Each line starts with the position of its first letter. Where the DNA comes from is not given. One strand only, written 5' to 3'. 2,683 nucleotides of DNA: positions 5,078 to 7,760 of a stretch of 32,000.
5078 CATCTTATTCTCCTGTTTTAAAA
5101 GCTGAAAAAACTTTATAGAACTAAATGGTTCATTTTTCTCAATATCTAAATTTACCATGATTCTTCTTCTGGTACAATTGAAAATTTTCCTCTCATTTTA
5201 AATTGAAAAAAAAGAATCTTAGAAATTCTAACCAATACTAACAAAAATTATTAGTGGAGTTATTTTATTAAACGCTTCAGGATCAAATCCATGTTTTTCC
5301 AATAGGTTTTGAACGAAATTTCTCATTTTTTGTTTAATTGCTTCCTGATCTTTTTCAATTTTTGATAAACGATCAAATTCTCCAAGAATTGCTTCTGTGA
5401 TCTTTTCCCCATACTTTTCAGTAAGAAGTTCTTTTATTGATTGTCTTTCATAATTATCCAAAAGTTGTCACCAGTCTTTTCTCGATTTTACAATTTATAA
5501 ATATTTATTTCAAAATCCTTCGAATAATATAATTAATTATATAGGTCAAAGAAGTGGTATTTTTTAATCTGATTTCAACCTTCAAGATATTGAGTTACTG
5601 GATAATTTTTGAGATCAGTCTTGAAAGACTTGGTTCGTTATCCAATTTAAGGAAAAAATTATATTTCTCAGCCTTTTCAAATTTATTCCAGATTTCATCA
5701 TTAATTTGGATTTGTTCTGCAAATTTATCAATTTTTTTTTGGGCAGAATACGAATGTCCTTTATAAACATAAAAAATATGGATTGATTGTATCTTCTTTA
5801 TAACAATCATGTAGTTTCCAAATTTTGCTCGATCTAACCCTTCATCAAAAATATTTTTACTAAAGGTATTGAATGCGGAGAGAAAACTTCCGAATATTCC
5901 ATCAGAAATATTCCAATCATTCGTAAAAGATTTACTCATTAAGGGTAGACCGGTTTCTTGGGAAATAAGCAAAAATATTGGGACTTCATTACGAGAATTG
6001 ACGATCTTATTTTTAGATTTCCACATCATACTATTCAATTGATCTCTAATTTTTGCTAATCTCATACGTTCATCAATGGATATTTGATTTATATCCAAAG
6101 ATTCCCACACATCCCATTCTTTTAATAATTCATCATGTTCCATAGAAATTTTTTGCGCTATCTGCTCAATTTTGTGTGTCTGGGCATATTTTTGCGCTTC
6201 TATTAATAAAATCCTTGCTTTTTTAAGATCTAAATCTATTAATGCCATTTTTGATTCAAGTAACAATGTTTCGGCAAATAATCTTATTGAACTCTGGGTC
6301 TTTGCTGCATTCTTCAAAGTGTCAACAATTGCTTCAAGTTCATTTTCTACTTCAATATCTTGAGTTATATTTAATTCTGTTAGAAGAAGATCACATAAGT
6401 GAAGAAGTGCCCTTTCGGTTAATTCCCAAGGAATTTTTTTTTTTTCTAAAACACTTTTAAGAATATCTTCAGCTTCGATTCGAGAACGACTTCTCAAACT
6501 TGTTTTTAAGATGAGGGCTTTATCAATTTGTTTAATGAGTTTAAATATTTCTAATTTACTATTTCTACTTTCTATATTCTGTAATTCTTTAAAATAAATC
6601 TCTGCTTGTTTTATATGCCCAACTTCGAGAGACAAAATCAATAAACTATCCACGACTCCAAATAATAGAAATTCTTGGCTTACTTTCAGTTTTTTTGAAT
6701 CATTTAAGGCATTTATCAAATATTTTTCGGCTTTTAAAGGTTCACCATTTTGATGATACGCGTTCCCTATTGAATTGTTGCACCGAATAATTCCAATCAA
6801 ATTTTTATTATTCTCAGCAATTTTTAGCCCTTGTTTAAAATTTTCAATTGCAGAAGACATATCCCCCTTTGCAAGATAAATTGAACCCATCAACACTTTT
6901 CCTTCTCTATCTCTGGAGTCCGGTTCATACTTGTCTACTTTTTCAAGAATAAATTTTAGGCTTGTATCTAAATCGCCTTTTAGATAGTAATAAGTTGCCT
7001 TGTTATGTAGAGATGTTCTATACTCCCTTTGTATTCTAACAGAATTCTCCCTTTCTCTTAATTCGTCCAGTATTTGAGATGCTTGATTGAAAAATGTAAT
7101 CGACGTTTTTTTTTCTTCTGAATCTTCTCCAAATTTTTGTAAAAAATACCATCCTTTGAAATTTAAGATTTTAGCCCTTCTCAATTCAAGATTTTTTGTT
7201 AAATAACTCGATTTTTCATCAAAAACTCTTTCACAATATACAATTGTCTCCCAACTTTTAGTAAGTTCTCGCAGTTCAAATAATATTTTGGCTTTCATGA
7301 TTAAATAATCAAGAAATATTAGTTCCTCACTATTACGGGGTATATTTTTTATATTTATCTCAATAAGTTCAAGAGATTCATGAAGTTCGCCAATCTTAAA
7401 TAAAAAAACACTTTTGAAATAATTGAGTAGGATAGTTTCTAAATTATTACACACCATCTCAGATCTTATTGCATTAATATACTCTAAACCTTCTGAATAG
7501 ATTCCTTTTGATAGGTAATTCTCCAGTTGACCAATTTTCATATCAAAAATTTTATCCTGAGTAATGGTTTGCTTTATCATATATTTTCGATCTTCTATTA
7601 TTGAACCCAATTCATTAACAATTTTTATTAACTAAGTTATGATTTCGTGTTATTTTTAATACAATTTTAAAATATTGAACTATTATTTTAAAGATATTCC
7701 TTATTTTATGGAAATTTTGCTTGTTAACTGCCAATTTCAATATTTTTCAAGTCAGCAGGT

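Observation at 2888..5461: RiPP-like layout: 77-aa ORF with its own SD and TATA box directly upstream of a B12-binding radical SAM enzyme carrying a SPASM-like Cys cluster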

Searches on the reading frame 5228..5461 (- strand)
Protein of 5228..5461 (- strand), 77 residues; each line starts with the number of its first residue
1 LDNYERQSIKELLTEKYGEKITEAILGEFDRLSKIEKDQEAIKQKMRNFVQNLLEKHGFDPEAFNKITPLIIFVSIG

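Call 3: search_protein_families(library=pfam, proteins=[window:5228-5461:-], max_evalue=0.1)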
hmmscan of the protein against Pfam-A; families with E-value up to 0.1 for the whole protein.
window:5228-5461:- (77 aa): 6 families
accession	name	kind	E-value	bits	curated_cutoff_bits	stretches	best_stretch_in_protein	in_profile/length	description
PF13767.11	DUF4168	-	8.2e-05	24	25.8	1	11-68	24-82/95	Domain of unknown function (DUF4168)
PF03398.19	Ist1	-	0.0041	17.5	33.6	0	5-26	104-125/164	Regulator of Vps4 activity in the MVB pathway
PF11867.13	T1RH-like_C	-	0.012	15.4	26.8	1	37-72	285-320/329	Type I restriction enzyme HindI endonuclease subunit-like, C-terminal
PF14584.11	DUF4446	-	0.027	14.9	27.4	1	7-54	29-76/150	Protein of unknown function (DUF4446)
PF19518.5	RhoGAP_pG1_pG2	-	0.037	12.8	27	1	2-57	338-390/698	p190RhoGAP, pG1 and pG2 domains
PF04286.17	DUF445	-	0.092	13.1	33.8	1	7-68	128-189/368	Protein of unknown function (DUF445)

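Call 4: search_protein_families(library=ncbifam, proteins=[window:5228-5461:-], max_evalue=0.1)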
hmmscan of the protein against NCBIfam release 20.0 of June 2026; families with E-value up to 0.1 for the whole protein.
window:5228-5461:- (77 aa): 1 family
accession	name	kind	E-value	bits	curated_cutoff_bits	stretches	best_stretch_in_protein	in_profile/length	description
NF010247.0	PRK13694.1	subfamily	0.0084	15.8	94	1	29-68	18-56/83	hypothetical protein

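Call 8: find_homologous_proteins(query=window:5228-5461:-, max_evalue=1)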
Query window:5228-5461:- (77 aa): 1 proteins with E <= 1 among 1 candidates.
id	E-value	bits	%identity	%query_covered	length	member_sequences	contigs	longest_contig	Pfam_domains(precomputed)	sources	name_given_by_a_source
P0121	3.0e-37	143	91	100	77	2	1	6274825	-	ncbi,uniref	ncbi:hypothetical protein [Candidatus Lokiarchaeum ossiferum]|uniref:hypothetical protein n=1 Tax=Ca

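Call 23: find_homologous_proteins(query=A2, max_evalue=1)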
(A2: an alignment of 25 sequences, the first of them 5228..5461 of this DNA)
Query A2 (25 sequences) (77 aa, profile of the alignment): 19 proteins with E <= 1 among 450 candidates.
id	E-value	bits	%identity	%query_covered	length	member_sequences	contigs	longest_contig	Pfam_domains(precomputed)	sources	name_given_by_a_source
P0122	2.2e-12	65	-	-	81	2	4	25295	-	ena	-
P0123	3.5e-12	64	20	61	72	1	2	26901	-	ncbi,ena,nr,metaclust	ncbi:MAG: hypothetical protein A2V64_00115 [Bacteroidetes bacterium RBG_13_43_22]|nr:MAG: hypothetic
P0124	3.7e-12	64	-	-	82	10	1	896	-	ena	-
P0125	7.4e-11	60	22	23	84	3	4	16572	-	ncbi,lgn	ncbi:MAG: hypothetical protein ACFFBH_15450 [Promethearchaeota archaeon]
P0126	5.4e-10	57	-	-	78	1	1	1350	-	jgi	jgi:hypothetical protein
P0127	8.3e-10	57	-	-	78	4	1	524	-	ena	-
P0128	1.4e-9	56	35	23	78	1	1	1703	-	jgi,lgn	jgi:hypothetical protein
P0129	2.6e-9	55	24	58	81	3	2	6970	-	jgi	jgi:hypothetical protein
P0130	4.0e-9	54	30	45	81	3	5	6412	-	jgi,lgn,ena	-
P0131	4.7e-9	54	-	-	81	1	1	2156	-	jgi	jgi:hypothetical protein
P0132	1.2e-8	53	-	-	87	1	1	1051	-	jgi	jgi:hypothetical protein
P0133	1.4e-8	53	-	-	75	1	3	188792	-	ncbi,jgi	jgi:hypothetical protein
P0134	1.4e-8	53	-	-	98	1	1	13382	-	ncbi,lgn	ncbi:MAG: hypothetical protein ACFE8L_07525 [Candidatus Hodarchaeota archaeon]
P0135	5.8e-8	51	-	-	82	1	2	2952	-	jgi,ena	jgi:hypothetical protein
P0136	1.0e-7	50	-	-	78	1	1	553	-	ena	-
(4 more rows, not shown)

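Call 41: search_protein_families(library=ncbifam, alignment_id=A2, max_evalue=1)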
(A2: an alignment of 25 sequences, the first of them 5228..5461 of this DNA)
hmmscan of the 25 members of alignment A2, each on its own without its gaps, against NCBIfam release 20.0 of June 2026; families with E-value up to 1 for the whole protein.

A. member 1, window:5228-5461:- (77 aa): 2 families
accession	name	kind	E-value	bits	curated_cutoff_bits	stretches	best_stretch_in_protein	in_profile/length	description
NF010247.0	PRK13694.1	subfamily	0.0084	15.8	94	1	29-68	18-56/83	hypothetical protein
NF045608.2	EpsI_type_V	exception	0.15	11.4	228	1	21-56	175-207/218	exosortase-associated protein EpsI, V-type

B. families by the number of members that match (of 25 scanned): 21 families
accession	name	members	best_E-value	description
NF033723.0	S2_P23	1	0.0077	S2/P23 family protein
NF010247.0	PRK13694.1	1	0.0084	hypothetical protein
NF047472.1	LA_3696_Nterm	1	0.023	LA_3696 family protein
TIGR00491.2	aIF-2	1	0.028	translation initiation factor IF-2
NF002813.0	PRK02958.1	1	0.029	Sec-independent protein translocase subunit TatA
TIGR00323.1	eIF-6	1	0.041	translation initiation factor IF-6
NF047625.1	AcylSulfactDhSauS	1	0.045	acylating sulfoacetaldehyde dehydrogenase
NF042998.1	bglucokin_BglK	1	0.048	beta-glucoside kinase BglK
NF041843.1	EpsY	1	0.057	exopolysaccharide export protein EpsY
TIGR00659.1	TIGR00659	1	0.061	CidB/LrgB family autolysis modulator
NF007772.0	PRK10458.1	1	0.062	DNA cytosine methylase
NF040817.1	GdhA_Arch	1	0.067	glutamate dehydrogenase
NF048009.1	SfplDhtHpfGKleb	1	0.068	(2S)-3-sulfopropanediol dehydratase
NF053507.1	T3SS_WxxxE_eff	1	0.073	type III secrection system effector, WxxxE family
TIGR04270.1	Rama_corrin_act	1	0.087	methylamine methyltransferase corrinoid protein reductive activase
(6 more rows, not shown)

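Call 42: search_protein_families(library=pfam, alignment_id=A2, max_evalue=1)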
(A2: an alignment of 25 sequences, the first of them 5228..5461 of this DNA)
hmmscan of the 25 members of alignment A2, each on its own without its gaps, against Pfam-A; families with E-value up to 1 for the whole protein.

A. member 1, window:5228-5461:- (77 aa): 7 families
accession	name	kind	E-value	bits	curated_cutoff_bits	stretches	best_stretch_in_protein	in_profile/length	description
PF13767.11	DUF4168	-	8.2e-05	24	25.8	1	11-68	24-82/95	Domain of unknown function (DUF4168)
PF03398.19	Ist1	-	0.0041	17.5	33.6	0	5-26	104-125/164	Regulator of Vps4 activity in the MVB pathway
PF11867.13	T1RH-like_C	-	0.012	15.4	26.8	1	37-72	285-320/329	Type I restriction enzyme HindI endonuclease subunit-like, C-terminal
PF14584.11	DUF4446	-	0.027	14.9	27.4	1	7-54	29-76/150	Protein of unknown function (DUF4446)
PF19518.5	RhoGAP_pG1_pG2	-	0.037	12.8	27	1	2-57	338-390/698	p190RhoGAP, pG1 and pG2 domains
PF04286.17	DUF445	-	0.092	13.1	33.8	1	7-68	128-189/368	Protein of unknown function (DUF445)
PF00427.26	PBS_linker_poly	-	0.12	12.8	28.7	1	6-68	3-65/126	Phycobilisome Linker polypeptide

B. families by the number of members that match (of 25 scanned): 34 families (the first 25 are shown)
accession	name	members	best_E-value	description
PF02953.20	zf-Tim10_DDP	2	0.0052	Tim10/DDP family zinc finger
PF13767.11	DUF4168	1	8.2e-05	Domain of unknown function (DUF4168)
PF05044.18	HPD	1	0.0025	Homeo-prospero domain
PF17867.7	AAA_lid_7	1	0.0028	Midasin AAA lid domain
PF05811.18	DUF842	1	0.0039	Eukaryotic protein of unknown function (DUF842)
PF03398.19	Ist1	1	0.0041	Regulator of Vps4 activity in the MVB pathway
PF12836.13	HHH_3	1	0.0052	Helix-hairpin-helix motif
PF11867.13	T1RH-like_C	1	0.012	Type I restriction enzyme HindI endonuclease subunit-like, C-terminal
PF04702.17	Vicilin_N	1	0.02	Vicilin N terminal region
PF04221.18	RelB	1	0.025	RelB antitoxin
PF14584.11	DUF4446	1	0.027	Protein of unknown function (DUF4446)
PF19518.5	RhoGAP_pG1_pG2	1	0.037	p190RhoGAP, pG1 and pG2 domains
PF25611.1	KCTD_C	1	0.052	KCTD C-terminal domain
PF19891.5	DUF6364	1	0.053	Family of unknown function (DUF6364)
PF09235.17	SAM_Ste50p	1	0.085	Ste50p, sterile alpha motif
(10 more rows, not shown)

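Call 78: find_encoding_contigs(protein=P0122, flank=5000, max_places=3)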
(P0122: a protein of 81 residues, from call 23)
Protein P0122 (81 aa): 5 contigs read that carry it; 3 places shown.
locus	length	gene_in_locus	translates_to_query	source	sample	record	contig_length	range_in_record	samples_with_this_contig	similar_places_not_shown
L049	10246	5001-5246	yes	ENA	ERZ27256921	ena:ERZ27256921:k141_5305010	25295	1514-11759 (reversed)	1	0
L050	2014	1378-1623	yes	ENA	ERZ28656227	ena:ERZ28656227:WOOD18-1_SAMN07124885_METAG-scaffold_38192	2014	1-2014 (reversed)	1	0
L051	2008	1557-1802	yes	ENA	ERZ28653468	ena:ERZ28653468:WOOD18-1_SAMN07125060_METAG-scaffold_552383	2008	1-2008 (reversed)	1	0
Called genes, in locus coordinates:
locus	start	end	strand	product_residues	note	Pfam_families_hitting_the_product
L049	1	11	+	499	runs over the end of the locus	-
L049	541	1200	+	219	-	PF03422:CBM_6 (weak)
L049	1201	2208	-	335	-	PF00150:Cellulase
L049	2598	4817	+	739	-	PF07719:TPR_2 (faint), PF13181:TPR_8 (faint), PF13428:TPR_14 (faint), PF00515:TPR_1 (faint), PF13414:TPR_11 (faint), PF13424:TPR_12 (faint), PF14559:TPR_19 (faint)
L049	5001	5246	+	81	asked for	-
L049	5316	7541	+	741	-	PF02310:B12-binding, PF04055:Radical_SAM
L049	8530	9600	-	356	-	PF01758:SBF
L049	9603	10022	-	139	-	PF01451:LMWPc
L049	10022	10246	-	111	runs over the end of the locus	PF12840:HTH_20, PF01022:HTH_5, PF12802:MarR_2 (faint), PF13412:HTH_24 (weak), PF13545:HTH_Crp_2 (faint)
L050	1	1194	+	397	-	?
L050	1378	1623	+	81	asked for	-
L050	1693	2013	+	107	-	?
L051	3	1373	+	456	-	?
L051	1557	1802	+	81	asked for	-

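Call 79: find_encoding_contigs(protein=P0130, flank=5000, max_places=3)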
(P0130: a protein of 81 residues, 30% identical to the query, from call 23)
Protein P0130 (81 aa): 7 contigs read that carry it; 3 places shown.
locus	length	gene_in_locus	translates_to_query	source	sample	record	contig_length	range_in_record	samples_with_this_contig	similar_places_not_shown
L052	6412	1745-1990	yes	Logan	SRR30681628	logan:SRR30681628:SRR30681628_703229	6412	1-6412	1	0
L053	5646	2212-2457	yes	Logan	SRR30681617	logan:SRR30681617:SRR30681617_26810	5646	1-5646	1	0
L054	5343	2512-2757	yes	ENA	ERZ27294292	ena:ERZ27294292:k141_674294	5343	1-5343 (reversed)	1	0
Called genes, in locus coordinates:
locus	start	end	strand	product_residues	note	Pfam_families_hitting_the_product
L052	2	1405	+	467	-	?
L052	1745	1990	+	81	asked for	-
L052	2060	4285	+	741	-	PF02310:B12-binding, PF04055:Radical_SAM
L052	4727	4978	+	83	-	-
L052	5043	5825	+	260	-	PF04015:DUF362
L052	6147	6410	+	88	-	?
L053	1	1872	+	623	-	?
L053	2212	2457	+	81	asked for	-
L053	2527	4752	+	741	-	PF02310:B12-binding, PF04055:Radical_SAM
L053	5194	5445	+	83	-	-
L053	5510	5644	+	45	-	?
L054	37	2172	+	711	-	PF00515:TPR_1 (faint), PF07719:TPR_2 (faint), PF13414:TPR_11 (faint), PF13424:TPR_12 (faint), PF13428:TPR_14 (faint), PF13431:TPR_17 (faint), PF13432:TPR_16 (faint), PF14559:TPR_19 (faint)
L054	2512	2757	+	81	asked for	-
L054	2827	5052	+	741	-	PF02310:B12-binding, PF04055:Radical_SAM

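Call 80: find_encoding_contigs(protein=P0129, flank=5000, max_places=2)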
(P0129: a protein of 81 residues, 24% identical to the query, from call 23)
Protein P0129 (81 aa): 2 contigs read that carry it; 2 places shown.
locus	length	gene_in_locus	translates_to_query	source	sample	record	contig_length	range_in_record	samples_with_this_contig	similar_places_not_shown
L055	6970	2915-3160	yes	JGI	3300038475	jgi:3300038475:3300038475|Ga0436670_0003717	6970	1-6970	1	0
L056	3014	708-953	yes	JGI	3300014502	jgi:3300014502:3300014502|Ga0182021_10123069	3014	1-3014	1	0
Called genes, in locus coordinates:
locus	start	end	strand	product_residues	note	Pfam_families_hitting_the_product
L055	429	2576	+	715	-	PF13432:TPR_16 (faint), PF13414:TPR_11 (faint), PF13428:TPR_14 (faint), PF14559:TPR_19 (faint), PF13431:TPR_17 (faint)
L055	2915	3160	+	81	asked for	-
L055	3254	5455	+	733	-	PF02310:B12-binding, PF04055:Radical_SAM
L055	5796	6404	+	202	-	-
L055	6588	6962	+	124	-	-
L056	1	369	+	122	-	?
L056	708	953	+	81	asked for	-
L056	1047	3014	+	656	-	?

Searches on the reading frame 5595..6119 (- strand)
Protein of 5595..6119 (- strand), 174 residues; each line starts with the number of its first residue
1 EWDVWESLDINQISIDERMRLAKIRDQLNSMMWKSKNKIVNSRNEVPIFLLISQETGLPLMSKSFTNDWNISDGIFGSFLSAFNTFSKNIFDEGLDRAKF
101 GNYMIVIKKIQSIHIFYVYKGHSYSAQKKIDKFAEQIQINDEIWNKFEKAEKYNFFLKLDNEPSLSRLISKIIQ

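Call 69: search_solved_structures(query=A5, max_evalue=10, show_alignments=2)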
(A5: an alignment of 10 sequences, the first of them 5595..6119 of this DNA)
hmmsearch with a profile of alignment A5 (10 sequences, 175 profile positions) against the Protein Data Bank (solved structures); distinct sequences matched with E-value up to 10: 6.
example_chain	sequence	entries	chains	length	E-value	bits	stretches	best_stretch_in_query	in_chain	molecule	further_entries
5yhy_A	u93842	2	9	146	0.55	13.1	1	10-65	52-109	Zinc transport transcriptional regulator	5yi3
5yhx_A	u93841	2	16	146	0.57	13.1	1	10-65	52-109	Zinc transport transcriptional regulator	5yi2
5yhz_A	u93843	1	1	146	0.58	13.1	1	10-65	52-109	Zinc transport transcriptional regulator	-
5yi0_B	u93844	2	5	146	0.58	13.1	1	10-65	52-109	Zinc transport transcriptional regulator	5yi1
9q75_A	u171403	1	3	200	1.3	11.9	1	114-152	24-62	Putative Eukaryotic translation initiation factor 4E type 5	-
6o7y_A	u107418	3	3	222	1.5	11.7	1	114-152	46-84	Putative Eukaryotic translation initiation factor 4E type 5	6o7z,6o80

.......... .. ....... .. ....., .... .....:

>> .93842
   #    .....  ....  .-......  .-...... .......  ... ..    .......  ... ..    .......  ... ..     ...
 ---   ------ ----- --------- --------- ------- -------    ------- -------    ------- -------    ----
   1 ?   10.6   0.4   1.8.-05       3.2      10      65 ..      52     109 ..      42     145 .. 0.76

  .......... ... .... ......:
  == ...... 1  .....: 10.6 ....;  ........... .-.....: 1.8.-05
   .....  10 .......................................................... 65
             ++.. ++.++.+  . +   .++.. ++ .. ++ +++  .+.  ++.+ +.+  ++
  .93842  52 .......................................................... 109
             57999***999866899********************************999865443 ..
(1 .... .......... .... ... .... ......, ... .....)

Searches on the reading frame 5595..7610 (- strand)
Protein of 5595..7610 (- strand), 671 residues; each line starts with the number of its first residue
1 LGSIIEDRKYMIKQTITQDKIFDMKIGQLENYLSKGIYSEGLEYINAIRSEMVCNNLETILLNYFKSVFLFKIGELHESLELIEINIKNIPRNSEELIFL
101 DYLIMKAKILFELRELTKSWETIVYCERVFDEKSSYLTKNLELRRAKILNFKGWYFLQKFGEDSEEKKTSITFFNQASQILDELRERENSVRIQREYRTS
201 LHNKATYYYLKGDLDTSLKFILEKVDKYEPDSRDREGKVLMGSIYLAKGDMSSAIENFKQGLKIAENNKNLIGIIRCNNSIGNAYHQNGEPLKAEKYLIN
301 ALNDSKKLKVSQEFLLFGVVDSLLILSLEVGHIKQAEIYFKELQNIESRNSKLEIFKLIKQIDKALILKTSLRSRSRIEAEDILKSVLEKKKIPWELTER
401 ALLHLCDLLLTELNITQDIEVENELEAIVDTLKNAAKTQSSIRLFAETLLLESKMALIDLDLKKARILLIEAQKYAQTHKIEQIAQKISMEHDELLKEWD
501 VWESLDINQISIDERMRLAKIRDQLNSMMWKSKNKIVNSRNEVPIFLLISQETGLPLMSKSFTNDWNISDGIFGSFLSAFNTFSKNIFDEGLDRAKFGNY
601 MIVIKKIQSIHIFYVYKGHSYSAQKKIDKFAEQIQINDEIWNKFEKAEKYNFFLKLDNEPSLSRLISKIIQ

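Call 3: search_protein_families(library=pfam, proteins=[window:5595-7610:-], max_evalue=0.1)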
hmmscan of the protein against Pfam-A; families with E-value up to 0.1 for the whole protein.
window:5595-7610:- (671 aa): 7 families
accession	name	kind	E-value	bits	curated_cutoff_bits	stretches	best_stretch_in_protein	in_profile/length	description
PF00515.34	TPR_1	-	2.5e-08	33.8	27.8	1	241-268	7-34/34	Tetratricopeptide repeat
PF13424.12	TPR_12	-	6.7e-08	33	30.1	1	240-302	8-72/77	Tetratricopeptide repeat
PF13181.12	TPR_8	-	9.9e-08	32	25.7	1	239-268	5-34/34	Tetratricopeptide repeat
PF07719.23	TPR_2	-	2.2e-07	30.9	27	0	240-268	6-34/34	Tetratricopeptide repeat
PF13374.12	TPR_10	-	0.0015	18.9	27.5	0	279-307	6-34/42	Tetratricopeptide repeat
PF13176.12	TPR_7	-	0.002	18.5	27.9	0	240-267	4-31/36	Tetratricopeptide repeat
PF13414.12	TPR_11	-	0.005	16.9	26.8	1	242-289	1-42/42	TPR repeat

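Call 4: search_protein_families(library=ncbifam, proteins=[window:5595-7610:-], max_evalue=0.1)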
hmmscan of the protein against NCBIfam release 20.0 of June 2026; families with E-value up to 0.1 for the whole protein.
window:5595-7610:- (671 aa): 6 families
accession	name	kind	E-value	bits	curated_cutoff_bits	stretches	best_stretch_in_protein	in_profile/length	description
TIGR02917.1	PEP_TPR_lipo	equivalog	7.7e-05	20.7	312.2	1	185-304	656-765/899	XrtA/PEP-CTERM system TPR-repeat protein PrsT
TIGR02521.1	type_IV_pilW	equivalog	0.00023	20.8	154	1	203-351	36-169/234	type IV pilus biogenesis/stability protein PilW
NF040959.1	MamA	equivalog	0.00037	20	200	1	202-270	41-106/204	magnetosome protein MamA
NF041717.1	HaaA_phane_TPR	equivalog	0.017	13.3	1125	1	209-310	763-867/882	cyclophane-containing RiPP biosynthesis TPR protein HaaT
NF047507.1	TPR_BatC_Lepto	exception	0.026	14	175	1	202-269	62-130/214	TPR repeat-containing protein BatC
NF002725.1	PRK02603.1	equivalog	0.042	13.9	143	1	241-295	78-126/173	photosystem I assembly protein Ycf3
